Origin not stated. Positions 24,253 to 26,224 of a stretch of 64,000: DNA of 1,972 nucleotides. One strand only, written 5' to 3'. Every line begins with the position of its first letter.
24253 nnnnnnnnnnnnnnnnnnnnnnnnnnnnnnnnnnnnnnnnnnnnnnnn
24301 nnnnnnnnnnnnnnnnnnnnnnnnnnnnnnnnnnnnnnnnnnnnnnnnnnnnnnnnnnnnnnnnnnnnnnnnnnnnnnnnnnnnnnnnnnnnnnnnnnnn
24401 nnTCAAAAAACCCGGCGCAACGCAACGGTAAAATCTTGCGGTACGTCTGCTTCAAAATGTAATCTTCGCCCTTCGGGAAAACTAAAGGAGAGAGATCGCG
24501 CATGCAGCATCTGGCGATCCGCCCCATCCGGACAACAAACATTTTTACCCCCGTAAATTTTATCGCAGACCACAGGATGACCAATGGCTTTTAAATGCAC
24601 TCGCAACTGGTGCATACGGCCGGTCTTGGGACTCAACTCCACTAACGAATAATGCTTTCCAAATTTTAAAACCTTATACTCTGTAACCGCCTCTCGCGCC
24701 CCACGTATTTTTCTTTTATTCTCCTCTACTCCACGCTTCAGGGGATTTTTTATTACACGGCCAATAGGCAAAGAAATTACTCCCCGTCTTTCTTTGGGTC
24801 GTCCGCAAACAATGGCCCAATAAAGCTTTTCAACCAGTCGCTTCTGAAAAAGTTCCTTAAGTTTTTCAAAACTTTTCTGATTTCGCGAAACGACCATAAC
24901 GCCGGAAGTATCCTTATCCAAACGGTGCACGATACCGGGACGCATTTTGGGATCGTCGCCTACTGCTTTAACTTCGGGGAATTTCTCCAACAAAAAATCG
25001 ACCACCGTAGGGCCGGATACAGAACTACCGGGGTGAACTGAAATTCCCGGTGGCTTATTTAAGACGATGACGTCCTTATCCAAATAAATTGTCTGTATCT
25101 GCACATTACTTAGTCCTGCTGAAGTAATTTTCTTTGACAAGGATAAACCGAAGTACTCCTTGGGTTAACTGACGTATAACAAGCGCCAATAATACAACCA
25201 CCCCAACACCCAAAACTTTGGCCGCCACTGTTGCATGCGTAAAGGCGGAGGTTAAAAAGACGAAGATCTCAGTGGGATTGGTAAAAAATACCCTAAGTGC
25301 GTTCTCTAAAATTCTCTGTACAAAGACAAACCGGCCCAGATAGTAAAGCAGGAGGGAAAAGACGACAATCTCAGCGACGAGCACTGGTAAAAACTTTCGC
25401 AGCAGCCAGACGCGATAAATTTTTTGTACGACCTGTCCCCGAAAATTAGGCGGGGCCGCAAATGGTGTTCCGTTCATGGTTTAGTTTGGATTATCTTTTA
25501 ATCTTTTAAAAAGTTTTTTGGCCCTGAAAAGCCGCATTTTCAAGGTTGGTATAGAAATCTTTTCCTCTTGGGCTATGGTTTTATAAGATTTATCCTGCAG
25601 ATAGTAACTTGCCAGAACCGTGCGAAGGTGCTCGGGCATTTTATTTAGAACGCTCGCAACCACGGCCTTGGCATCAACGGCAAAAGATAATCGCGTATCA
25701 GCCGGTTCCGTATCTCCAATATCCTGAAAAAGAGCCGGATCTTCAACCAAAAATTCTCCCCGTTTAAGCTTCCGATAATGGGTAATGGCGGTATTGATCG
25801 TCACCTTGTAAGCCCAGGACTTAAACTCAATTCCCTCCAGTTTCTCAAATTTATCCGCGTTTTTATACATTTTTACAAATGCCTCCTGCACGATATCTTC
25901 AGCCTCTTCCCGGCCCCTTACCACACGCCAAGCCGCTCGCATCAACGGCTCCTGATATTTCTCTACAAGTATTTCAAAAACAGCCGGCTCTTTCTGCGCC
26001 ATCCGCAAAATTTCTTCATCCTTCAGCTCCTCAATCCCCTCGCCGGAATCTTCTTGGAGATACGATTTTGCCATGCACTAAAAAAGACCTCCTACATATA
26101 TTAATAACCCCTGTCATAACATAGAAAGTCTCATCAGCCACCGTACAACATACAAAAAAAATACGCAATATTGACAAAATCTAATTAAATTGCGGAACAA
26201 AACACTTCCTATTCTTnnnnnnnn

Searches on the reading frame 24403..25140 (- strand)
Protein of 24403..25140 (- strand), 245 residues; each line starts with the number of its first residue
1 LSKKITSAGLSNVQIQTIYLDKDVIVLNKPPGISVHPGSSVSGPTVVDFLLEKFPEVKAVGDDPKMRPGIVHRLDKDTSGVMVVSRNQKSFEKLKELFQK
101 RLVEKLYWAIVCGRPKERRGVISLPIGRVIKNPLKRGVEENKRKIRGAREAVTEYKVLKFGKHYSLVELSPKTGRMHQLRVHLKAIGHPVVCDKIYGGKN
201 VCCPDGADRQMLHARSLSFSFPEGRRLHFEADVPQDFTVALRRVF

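Call 49: search_protein_families(library=pfam, proteins=[window:24403-25140:-], max_evalue=0.01)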
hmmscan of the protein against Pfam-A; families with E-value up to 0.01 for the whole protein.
window:24403-25140:- (245 aa): 1 family
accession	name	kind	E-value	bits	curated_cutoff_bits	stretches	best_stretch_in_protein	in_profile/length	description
PF00849.27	PseudoU_synth_2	-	5.7e-33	114.7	26.8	1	23-184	1-151/152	RNA pseudouridylate synthase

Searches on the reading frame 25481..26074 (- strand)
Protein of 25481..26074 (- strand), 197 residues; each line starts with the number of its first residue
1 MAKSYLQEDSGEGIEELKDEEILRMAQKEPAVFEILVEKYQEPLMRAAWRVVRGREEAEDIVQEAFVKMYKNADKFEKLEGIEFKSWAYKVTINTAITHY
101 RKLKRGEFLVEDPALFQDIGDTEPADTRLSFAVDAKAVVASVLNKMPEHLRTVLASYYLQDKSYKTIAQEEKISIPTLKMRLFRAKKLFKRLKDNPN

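Call 49: search_protein_families(library=pfam, proteins=[window:25481-26074:-], max_evalue=0.01)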
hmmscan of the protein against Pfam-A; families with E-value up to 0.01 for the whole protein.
window:25481-26074:- (197 aa): 3 families
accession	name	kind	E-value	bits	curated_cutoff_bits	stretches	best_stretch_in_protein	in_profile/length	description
PF04542.20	Sigma70_r2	-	6.1e-19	68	24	1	36-105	1-70/71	Sigma-70 region 2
PF08281.18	Sigma70_r4_2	-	5.6e-10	39.1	25.7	1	140-187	5-52/54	Sigma-70, region 4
PF04545.22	Sigma70_r4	-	0.00019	21.3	24.1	1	142-185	1-44/50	Sigma-70, region 4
